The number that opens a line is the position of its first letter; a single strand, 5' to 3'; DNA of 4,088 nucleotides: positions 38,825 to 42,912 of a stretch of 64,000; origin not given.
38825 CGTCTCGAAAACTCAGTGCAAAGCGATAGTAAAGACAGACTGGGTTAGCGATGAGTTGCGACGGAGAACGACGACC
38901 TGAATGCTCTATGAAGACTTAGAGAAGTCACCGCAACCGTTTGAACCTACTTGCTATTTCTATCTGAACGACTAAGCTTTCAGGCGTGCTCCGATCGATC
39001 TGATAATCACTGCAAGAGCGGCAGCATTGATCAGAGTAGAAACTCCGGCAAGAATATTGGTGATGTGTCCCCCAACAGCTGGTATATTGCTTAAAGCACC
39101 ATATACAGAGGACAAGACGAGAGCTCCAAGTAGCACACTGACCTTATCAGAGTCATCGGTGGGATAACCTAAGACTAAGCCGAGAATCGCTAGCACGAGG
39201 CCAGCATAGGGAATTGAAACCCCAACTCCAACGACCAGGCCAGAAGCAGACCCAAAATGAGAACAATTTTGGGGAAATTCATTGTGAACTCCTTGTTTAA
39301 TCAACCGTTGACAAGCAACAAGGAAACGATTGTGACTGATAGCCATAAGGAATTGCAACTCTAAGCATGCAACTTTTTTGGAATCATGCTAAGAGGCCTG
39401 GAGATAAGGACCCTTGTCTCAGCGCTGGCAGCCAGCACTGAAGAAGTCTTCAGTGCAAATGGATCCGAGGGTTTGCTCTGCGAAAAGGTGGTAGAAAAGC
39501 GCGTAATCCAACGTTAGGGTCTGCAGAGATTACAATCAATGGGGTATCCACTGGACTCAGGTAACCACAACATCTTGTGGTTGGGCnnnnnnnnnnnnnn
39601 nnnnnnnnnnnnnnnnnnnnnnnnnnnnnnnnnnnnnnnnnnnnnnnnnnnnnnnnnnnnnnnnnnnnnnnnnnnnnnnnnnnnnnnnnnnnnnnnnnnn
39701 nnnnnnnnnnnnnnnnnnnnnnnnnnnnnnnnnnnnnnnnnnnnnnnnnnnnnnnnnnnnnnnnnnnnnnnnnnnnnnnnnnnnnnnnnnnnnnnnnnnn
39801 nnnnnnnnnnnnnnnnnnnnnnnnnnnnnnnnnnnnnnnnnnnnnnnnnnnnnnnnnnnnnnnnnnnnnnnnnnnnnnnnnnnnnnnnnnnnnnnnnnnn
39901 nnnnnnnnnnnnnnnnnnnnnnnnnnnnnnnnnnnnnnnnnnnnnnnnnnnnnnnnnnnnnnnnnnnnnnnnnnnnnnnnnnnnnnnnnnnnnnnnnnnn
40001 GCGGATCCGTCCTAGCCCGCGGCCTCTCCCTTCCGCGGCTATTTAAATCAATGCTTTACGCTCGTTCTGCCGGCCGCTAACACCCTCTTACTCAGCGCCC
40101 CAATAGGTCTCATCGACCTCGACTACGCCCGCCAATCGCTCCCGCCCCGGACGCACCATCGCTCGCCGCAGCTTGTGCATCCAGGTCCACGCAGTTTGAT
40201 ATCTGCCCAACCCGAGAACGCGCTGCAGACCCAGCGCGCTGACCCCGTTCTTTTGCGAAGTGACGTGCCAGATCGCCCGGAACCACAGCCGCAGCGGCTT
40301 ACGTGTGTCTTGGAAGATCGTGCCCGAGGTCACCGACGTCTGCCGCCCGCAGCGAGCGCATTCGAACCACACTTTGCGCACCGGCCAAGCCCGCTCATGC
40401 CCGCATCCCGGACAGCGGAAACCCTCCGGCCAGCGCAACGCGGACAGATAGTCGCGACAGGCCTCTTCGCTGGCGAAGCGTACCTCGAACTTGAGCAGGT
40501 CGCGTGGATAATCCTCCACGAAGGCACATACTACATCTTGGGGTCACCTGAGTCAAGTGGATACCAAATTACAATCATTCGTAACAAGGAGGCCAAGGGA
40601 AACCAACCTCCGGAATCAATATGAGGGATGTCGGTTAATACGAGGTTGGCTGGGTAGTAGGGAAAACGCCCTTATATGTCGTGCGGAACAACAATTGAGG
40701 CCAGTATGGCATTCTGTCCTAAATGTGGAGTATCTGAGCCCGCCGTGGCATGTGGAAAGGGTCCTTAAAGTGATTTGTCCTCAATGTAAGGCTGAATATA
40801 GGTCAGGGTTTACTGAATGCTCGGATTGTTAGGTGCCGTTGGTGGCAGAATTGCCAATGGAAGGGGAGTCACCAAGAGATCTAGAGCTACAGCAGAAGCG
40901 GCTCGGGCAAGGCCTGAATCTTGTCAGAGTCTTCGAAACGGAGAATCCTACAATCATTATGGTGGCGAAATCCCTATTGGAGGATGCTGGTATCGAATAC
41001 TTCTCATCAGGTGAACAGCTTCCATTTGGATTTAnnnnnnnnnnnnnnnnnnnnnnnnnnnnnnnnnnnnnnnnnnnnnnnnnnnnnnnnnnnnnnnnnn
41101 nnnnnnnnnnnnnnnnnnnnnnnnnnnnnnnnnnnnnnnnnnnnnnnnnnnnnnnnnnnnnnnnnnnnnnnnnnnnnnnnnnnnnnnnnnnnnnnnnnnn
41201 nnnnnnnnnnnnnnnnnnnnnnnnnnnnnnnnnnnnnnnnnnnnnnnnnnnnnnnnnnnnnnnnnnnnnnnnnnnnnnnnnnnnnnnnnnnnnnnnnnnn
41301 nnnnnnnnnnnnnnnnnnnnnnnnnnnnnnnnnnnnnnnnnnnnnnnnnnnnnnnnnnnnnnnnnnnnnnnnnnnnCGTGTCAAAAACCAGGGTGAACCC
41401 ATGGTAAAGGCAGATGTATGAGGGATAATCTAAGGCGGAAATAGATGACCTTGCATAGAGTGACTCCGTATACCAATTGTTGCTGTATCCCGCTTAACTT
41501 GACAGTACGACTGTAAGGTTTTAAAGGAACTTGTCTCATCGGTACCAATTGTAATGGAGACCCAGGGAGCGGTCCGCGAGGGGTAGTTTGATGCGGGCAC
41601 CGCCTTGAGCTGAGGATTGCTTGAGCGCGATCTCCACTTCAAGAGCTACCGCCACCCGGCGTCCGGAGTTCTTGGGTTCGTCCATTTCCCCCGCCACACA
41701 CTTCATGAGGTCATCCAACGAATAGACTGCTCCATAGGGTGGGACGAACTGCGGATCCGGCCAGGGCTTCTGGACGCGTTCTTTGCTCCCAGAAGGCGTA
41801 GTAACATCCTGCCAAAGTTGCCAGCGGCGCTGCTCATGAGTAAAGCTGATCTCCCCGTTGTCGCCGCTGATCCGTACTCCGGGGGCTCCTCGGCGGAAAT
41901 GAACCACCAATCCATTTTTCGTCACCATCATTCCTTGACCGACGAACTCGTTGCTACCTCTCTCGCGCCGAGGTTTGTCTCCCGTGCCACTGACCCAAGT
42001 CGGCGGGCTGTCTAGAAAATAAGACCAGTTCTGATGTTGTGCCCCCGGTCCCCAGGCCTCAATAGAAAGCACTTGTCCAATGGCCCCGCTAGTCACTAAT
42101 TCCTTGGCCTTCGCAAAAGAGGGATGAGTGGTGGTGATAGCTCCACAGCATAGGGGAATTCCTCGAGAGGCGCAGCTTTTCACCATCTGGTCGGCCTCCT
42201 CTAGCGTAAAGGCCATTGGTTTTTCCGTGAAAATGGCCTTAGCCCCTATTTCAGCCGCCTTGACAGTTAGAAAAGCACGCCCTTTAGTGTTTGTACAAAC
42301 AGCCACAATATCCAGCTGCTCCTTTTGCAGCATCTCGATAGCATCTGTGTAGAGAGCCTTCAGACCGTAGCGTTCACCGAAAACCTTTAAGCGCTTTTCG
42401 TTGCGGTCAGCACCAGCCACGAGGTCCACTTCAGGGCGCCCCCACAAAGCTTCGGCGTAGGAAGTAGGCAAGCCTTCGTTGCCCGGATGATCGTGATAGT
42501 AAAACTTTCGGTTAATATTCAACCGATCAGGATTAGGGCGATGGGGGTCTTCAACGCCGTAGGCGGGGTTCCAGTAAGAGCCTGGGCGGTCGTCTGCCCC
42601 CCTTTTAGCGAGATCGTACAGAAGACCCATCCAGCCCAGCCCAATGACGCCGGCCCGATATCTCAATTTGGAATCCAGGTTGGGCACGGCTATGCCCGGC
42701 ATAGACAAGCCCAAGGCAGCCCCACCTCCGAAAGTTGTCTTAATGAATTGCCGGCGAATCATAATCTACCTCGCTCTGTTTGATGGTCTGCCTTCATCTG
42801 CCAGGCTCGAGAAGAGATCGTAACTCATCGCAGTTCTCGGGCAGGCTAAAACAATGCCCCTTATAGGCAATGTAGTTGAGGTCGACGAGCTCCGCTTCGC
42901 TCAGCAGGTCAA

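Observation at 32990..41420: Diverged 100-300 bp repeat family at three loci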

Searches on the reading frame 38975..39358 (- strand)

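Call 48: search_protein_families(library=pfam, max_evalue=0.1, proteins=[window:38975-39358:-])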
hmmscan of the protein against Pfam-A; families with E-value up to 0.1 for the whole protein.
window:38975-39358:- (128 aa): 1 family
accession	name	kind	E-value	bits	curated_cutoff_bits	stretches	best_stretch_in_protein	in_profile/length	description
PF19393.4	DUF5968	-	0.06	14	25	1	6-120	13-128/150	Family of unknown function (DUF5968)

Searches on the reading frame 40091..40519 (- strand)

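Call 48: search_protein_families(library=pfam, max_evalue=0.1, proteins=[window:40091-40519:-])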
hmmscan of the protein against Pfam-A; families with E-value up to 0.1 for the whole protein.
window:40091-40519:- (143 aa): 8 families
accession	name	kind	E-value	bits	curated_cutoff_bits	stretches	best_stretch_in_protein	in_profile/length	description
PF12760.12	Zn_ribbon_IS1595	-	3.7e-13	49.6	25.4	1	17-60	2-46/46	Transposase zinc-ribbon domain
PF24441.1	DUF7560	-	0.016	15.3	27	0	50-65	4-19/44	Family of unknown function (DUF7560)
PF14353.12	CpXC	-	0.022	15.2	25.4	0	52-81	38-67/121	CpXC protein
PF05129.18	Zn_ribbon_Elf1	-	0.036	14.6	29.8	0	30-44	19-33/79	Transcription elongation factor Elf1 like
PF01155.25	HypA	-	0.047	14.2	28.9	1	23-67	60-103/112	Hydrogenase/urease nickel incorporation, metallochaperone, hypA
PF13824.12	zf-Mss51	-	0.06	14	27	0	36-73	2-36/55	Zinc-finger of mitochondrial splicing suppressor 51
PF10825.13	DUF2752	-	0.077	13.5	27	0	33-45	8-20/49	Protein of unknown function (DUF2752)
PF08209.17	Sgf11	-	0.098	12.6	26.4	0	49-61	2-14/33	Sgf11 (transcriptional regulation protein)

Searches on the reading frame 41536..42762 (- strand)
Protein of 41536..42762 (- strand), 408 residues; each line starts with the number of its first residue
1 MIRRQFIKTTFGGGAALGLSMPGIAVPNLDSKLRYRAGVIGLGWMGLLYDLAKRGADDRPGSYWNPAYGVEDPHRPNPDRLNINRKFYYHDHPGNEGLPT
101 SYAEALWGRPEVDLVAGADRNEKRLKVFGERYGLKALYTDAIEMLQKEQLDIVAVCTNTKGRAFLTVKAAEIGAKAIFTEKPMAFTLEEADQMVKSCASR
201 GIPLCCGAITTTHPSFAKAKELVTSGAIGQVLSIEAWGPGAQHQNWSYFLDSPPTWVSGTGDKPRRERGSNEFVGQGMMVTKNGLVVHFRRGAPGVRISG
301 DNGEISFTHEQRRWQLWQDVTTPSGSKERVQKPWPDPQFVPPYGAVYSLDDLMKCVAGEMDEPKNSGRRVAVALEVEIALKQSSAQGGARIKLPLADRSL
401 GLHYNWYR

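Call 30: find_encoding_contigs(protein=window:41536-42762:-, flank=10000, max_places=6)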
Protein window:41536-42762:- (408 aa): no gene with exactly this product is on record in the collection.

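Call 49: search_protein_families(library=pfam, max_evalue=0.001, proteins=[window:41539-42762:-])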
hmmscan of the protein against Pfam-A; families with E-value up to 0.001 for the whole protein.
window:41539-42762:- (408 aa): 2 families
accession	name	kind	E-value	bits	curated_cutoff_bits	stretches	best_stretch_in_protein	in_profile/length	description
PF01408.29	GFO_IDH_MocA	-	2.6e-14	54.4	24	1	108-202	21-114/120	Oxidoreductase family, NAD-binding Rossmann fold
PF22725.1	GFO_IDH_MocA_C3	-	0.00036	21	27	0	216-239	1-24/124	GFO/IDH/MocA C-terminal domain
